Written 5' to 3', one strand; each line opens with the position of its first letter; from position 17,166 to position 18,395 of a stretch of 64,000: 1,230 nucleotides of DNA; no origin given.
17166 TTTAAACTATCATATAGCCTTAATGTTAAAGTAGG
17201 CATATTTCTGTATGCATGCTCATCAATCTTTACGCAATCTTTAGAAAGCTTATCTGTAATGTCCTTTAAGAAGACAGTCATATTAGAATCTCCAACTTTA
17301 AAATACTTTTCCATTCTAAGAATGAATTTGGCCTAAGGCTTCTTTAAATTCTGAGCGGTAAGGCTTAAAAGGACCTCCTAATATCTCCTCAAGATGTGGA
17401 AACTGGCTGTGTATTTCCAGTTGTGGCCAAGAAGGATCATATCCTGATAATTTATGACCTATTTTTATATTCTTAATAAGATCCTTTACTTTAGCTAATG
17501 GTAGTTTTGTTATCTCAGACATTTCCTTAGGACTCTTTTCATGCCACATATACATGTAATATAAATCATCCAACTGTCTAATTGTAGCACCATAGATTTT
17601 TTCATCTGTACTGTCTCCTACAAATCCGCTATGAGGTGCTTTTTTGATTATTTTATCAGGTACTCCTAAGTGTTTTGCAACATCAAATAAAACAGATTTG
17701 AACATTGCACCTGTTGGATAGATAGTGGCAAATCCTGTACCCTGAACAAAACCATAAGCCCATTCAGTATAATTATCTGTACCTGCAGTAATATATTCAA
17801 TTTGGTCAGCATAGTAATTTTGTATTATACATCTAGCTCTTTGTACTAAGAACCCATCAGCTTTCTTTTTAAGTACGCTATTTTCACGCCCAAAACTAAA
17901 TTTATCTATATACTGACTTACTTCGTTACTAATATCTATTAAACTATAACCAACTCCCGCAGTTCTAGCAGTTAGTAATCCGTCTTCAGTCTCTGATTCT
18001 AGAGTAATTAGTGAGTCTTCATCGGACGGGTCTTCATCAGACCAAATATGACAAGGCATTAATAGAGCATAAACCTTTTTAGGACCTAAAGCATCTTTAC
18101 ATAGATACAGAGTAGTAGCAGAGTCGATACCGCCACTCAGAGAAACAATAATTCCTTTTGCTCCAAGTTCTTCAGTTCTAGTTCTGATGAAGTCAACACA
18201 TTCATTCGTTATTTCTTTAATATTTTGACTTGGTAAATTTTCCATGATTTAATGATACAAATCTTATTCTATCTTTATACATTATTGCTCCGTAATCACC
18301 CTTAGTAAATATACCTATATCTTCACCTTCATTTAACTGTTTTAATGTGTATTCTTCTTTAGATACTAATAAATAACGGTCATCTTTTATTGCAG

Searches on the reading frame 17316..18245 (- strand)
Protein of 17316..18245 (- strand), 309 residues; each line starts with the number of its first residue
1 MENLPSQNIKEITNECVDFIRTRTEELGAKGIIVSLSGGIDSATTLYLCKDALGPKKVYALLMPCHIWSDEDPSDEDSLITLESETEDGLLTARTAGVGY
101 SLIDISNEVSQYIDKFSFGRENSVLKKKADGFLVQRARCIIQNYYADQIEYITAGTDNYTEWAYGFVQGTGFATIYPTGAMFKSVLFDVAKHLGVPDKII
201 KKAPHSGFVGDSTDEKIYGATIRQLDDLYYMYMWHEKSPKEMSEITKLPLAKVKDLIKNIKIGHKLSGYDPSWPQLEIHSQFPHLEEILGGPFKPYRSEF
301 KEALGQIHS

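Call 45: search_protein_families(library=pfam, proteins=[window:17316-18245:-])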
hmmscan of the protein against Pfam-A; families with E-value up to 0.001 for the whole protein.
window:17316-18245:- (309 aa): 2 families
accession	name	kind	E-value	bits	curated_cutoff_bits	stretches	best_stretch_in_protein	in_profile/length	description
PF02540.23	NAD_synthase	-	8.5e-38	130.3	21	1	13-261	2-233/242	NAD synthase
PF03054.22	tRNA_Me_trans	-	0.00031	20.9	20.6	1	32-110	3-77/202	tRNA methyl transferase HUP domain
